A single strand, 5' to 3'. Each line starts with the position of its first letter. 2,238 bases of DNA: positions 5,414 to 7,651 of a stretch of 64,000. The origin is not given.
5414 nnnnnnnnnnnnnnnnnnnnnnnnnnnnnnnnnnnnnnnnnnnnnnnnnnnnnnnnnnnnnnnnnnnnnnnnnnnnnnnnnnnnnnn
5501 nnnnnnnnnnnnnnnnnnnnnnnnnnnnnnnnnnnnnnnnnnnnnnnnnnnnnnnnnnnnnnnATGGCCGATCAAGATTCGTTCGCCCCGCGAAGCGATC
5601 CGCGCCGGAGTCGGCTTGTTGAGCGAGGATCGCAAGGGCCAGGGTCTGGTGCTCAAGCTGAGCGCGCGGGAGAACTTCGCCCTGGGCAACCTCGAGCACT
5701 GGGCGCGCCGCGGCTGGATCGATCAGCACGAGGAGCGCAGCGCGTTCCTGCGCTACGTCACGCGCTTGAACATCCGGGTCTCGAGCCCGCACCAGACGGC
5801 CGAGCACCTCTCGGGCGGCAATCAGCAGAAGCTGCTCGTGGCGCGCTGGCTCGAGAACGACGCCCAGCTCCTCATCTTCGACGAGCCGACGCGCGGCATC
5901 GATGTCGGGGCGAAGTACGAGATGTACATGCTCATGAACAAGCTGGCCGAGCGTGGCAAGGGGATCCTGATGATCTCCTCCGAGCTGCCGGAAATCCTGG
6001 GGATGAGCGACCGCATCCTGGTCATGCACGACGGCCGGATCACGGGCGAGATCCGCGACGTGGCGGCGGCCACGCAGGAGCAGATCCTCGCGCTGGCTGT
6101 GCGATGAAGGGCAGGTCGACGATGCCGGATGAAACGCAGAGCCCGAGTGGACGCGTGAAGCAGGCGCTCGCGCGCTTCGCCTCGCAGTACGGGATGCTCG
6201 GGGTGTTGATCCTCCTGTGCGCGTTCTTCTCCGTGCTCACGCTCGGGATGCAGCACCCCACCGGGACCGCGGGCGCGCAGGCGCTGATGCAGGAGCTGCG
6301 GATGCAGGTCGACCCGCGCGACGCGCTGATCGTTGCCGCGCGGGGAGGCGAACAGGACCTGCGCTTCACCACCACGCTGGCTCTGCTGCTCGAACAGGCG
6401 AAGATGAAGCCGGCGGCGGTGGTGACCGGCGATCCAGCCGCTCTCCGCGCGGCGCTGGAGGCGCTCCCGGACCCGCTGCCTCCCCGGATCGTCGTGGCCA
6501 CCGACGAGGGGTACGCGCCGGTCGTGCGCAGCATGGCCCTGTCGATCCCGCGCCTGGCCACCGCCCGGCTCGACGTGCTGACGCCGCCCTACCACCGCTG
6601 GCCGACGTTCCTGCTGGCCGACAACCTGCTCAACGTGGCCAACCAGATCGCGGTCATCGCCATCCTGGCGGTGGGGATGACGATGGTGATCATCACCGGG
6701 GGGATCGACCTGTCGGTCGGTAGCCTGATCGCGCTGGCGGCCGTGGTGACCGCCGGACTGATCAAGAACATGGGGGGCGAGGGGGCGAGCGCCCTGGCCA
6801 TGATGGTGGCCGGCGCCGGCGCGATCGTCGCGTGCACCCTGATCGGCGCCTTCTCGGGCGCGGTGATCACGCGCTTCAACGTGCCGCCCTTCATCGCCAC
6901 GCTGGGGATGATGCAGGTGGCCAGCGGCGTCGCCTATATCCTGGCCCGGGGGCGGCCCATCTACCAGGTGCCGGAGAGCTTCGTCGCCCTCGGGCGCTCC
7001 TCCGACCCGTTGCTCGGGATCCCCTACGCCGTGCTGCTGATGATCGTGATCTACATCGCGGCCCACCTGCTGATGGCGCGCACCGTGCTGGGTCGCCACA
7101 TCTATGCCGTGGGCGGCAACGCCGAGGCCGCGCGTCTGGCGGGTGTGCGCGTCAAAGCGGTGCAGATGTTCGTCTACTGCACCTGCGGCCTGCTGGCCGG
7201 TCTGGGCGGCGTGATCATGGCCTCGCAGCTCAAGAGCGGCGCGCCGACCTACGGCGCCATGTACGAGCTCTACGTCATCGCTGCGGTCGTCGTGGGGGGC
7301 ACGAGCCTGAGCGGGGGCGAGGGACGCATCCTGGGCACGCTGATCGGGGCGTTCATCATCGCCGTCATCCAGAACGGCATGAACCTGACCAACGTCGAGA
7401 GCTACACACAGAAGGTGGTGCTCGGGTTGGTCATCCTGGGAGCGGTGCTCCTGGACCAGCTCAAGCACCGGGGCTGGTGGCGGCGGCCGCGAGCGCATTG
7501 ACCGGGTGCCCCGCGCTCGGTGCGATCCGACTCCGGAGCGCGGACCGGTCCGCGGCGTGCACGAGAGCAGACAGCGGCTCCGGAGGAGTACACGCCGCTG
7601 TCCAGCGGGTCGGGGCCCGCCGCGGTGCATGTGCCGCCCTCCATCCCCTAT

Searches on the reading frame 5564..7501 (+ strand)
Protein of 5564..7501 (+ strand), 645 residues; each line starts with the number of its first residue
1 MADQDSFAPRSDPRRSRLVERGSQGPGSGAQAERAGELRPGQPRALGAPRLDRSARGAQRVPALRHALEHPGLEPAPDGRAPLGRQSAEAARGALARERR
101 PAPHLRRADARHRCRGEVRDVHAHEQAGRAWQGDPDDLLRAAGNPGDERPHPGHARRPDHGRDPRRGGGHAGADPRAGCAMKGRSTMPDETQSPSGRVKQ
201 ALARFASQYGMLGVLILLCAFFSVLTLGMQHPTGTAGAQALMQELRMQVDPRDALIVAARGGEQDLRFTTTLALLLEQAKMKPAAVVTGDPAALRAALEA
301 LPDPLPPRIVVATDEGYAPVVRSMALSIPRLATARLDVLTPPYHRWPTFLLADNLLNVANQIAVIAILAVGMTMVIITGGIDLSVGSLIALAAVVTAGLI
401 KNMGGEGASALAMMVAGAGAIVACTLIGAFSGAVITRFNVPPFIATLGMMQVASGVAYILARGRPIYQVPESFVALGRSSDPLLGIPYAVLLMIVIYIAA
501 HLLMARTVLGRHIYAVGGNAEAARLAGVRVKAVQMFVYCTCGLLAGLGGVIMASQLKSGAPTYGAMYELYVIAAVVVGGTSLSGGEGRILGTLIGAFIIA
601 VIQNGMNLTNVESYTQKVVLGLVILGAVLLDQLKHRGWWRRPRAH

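Call 78: search_protein_families(library=pfam, proteins=[window:5564-7501:+], max_evalue=0.00001)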
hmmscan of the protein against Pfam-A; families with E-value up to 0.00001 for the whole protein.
window:5564-7501:+ (645 aa): 1 family
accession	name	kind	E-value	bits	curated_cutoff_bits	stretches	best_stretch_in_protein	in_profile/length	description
PF02653.21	BPD_transp_2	-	7.7e-44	150.3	26.8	1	354-627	1-268/269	Branched-chain amino acid transport system / permease component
